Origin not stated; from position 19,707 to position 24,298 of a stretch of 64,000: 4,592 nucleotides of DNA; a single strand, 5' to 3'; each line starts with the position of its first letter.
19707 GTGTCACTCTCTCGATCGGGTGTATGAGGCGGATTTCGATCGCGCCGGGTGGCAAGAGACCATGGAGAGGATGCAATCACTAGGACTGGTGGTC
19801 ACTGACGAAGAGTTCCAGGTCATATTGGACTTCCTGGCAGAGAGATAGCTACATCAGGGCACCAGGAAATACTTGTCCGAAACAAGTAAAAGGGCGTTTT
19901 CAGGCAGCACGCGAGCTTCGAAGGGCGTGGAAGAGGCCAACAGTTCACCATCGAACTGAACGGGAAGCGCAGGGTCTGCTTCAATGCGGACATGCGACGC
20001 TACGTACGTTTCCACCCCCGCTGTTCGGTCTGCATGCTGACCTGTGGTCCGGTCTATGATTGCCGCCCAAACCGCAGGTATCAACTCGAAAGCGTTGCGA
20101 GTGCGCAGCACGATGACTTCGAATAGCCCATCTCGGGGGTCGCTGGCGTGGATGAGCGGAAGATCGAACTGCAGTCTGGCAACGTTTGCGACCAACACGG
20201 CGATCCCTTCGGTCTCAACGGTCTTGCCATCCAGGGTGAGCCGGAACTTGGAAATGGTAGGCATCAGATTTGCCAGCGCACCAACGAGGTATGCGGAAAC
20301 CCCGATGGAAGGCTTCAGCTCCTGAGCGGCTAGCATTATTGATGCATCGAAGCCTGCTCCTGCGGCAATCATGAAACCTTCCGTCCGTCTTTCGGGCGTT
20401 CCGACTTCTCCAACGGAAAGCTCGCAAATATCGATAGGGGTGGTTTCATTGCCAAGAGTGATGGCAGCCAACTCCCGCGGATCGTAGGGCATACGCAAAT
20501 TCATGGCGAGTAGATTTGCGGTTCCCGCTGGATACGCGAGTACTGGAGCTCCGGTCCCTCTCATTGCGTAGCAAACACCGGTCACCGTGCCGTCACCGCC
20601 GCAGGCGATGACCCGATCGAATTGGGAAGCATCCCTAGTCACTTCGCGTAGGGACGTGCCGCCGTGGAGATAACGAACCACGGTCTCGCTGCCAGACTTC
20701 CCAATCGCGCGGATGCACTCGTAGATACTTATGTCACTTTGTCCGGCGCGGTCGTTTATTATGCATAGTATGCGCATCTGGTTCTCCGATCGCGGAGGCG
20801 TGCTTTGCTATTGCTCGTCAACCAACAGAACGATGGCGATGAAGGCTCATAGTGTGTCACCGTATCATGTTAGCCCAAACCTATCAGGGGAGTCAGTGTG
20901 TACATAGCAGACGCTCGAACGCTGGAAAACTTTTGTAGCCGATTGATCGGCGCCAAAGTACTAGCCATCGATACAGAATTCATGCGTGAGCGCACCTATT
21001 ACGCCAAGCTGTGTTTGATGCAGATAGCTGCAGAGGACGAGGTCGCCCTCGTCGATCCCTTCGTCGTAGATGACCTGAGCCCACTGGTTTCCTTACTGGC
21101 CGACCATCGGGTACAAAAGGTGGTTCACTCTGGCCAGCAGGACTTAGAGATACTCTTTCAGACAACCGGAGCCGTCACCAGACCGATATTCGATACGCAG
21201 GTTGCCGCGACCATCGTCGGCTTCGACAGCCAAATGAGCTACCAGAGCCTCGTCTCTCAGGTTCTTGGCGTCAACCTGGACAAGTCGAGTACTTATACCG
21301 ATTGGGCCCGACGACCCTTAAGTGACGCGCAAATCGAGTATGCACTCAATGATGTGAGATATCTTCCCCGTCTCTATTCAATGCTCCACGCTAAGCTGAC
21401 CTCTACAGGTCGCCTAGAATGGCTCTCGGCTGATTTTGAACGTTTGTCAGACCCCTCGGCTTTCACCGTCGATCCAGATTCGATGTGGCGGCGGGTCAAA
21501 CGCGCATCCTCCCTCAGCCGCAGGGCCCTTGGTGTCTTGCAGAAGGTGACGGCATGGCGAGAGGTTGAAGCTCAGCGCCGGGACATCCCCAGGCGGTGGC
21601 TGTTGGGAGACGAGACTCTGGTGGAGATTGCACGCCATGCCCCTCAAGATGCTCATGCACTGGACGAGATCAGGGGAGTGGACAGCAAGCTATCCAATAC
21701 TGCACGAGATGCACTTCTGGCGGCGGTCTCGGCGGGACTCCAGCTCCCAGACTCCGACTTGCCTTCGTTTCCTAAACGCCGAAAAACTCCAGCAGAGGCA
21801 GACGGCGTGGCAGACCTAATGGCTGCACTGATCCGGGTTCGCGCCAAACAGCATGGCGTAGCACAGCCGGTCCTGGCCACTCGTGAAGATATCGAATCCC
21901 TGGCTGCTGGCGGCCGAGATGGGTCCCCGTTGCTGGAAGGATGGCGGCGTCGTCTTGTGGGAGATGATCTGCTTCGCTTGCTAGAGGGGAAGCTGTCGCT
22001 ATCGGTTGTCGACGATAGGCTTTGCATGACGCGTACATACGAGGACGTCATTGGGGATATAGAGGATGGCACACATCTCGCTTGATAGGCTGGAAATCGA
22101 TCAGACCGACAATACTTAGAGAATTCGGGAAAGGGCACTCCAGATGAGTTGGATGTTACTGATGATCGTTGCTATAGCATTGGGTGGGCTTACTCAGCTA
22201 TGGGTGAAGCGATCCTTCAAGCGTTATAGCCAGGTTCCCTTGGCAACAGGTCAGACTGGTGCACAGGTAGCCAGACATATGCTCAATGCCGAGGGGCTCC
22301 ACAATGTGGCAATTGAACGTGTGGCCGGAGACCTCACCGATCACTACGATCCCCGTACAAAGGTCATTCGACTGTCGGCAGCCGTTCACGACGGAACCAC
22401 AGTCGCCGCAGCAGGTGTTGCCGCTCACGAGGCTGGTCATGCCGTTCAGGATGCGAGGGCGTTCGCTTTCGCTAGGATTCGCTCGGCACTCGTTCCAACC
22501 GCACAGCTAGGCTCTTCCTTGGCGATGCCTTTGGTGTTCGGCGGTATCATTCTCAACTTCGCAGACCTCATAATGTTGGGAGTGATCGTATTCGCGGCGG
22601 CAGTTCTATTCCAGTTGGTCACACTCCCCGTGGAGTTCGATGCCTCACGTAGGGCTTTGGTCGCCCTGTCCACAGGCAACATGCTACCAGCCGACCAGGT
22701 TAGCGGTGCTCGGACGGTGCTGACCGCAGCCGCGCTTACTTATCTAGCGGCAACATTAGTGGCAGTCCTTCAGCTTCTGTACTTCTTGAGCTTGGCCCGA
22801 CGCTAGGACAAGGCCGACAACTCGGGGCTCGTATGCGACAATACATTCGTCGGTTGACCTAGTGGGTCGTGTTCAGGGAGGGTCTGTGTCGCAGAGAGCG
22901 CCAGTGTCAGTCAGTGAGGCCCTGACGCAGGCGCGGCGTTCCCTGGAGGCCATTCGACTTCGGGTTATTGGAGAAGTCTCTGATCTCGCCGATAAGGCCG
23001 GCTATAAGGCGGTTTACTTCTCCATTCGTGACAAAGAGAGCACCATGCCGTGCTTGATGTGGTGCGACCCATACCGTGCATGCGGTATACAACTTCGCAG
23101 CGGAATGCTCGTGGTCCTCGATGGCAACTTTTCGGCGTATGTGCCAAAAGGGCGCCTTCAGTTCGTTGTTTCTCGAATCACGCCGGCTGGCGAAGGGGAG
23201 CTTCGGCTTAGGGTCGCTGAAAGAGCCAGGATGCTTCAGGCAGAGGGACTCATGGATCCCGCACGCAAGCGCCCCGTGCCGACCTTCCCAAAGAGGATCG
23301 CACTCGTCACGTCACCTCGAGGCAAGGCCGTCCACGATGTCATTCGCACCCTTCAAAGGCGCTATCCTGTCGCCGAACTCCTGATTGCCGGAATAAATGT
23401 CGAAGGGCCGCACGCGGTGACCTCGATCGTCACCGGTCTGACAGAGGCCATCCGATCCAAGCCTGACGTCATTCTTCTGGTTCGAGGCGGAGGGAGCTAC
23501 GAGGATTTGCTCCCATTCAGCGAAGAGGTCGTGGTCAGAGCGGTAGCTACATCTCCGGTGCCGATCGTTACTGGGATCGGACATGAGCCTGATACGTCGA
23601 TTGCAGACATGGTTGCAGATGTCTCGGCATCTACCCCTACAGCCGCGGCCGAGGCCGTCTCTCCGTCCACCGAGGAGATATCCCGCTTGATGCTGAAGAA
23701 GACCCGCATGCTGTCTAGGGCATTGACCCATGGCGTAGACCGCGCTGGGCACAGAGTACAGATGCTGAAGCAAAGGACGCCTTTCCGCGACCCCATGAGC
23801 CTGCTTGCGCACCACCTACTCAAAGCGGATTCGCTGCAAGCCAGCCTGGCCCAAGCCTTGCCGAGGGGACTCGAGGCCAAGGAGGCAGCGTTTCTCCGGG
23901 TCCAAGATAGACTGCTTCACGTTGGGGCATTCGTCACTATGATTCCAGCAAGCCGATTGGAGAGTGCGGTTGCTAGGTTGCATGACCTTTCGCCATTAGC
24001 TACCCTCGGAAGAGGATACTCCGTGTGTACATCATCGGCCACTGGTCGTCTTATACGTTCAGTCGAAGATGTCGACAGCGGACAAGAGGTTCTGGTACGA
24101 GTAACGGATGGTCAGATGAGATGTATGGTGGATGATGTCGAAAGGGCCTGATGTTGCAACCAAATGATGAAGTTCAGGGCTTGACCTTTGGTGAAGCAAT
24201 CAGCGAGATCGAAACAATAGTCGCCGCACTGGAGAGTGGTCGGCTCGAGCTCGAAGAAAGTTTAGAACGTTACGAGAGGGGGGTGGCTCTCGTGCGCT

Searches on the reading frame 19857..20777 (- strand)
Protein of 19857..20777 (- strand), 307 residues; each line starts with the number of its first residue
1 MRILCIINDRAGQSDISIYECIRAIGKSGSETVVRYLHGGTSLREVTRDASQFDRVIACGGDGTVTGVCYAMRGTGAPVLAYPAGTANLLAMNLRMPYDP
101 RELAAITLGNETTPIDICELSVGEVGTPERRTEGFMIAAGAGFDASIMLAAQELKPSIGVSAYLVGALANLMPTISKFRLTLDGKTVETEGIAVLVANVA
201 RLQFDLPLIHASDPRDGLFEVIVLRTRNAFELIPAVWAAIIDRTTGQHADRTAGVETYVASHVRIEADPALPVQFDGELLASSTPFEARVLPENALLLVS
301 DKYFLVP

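Call 32: search_protein_families(library=ncbifam, proteins=[window:19857-20777:-], max_evalue=0.00001)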
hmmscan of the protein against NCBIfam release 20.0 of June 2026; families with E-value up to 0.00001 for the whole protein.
window:19857-20777:- (307 aa): 11 families
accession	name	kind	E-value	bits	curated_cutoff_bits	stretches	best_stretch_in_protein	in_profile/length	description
NF002033.0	PRK00861.1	subfamily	1.5e-27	96.1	293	1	6-297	17-302/328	putative lipid kinase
NF009604.0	PRK13057.1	equivalog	1.7e-26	92.9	274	1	2-298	10-293/302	lipid kinase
TIGR00147.1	TIGR00147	subfamily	5.3e-22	78.1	118.65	1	4-294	5-289/296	YegS/Rv2252/BmrU family lipid kinase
NF009603.0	PRK13055.1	subfamily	1.4e-17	63.7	342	1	47-294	53-294/335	diacylglycerol kinase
NF009602.0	PRK13054.1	equivalog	1.4e-17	63.7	284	1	5-293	8-286/301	lipid kinase YegS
NF009605.0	PRK13059.1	equivalog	4.2e-17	62.1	313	1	40-278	43-271/295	putative lipid kinase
TIGR03702.1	lip_kinase_YegS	equivalog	5.2e-15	55.3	387.45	1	17-292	15-281/295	lipid kinase YegS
NF009025.0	PRK12361.1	equivalog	8.7e-15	53.9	505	1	50-292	294-532/546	hypothetical protein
NF040993.1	MamU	equivalog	1.6e-14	54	400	1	1-299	1-294/296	lipid kinase MamU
NF009874.0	PRK13337.1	equivalog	6.8e-14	51.5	385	1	50-288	56-282/305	diacylglycerol kinase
NF008882.0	PRK11914.1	equivalog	2.5e-13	49.9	302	1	51-293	63-296/306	diacylglycerol kinase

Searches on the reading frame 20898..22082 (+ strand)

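Call 32: search_protein_families(library=ncbifam, proteins=[window:20898-22082:+], max_evalue=0.00001)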
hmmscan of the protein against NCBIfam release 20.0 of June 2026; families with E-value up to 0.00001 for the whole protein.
window:20898-22082:+ (395 aa): 5 families
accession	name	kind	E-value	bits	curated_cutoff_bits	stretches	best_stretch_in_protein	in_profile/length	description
TIGR01388.1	rnd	equivalog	4e-113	378.4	298.95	1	3-362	2-360/363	ribonuclease D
NF008089.0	PRK10829.1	equivalog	6.1e-65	219.6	516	1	4-363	7-371/375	ribonuclease D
NF011539.0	PRK14975.1-3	equivalog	7e-21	74.2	640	1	3-169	50-222/628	bifunctional 3'-5' exonuclease/DNA polymerase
NF011540.0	PRK14975.1-4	equivalog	2.2e-20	72.7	601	1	2-170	5-167/576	bifunctional 3'-5' exonuclease/DNA polymerase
NF004397.1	PRK05755.1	equivalog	4e-08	32.2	720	1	5-181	302-491/889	DNA polymerase I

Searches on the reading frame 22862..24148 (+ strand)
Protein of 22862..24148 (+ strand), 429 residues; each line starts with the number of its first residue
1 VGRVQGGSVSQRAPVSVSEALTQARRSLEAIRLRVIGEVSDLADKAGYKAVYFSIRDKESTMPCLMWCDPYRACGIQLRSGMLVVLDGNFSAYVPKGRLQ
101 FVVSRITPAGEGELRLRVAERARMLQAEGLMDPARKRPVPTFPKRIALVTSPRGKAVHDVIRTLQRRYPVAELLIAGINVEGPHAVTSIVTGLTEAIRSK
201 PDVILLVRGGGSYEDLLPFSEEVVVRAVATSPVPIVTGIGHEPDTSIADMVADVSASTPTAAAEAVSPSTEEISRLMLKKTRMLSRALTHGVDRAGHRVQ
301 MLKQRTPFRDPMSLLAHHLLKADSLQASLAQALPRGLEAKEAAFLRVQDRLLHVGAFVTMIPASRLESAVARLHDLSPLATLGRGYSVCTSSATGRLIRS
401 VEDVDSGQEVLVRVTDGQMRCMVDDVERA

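Call 32: search_protein_families(library=ncbifam, proteins=[window:22862-24148:+], max_evalue=0.00001)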
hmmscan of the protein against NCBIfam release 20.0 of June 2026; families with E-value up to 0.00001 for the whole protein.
window:22862-24148:+ (429 aa): 1 family
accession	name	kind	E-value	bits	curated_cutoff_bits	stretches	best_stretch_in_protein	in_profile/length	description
TIGR00237.1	xseA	equivalog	1.1e-106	357.4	180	1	17-423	2-388/389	exodeoxyribonuclease VII large subunit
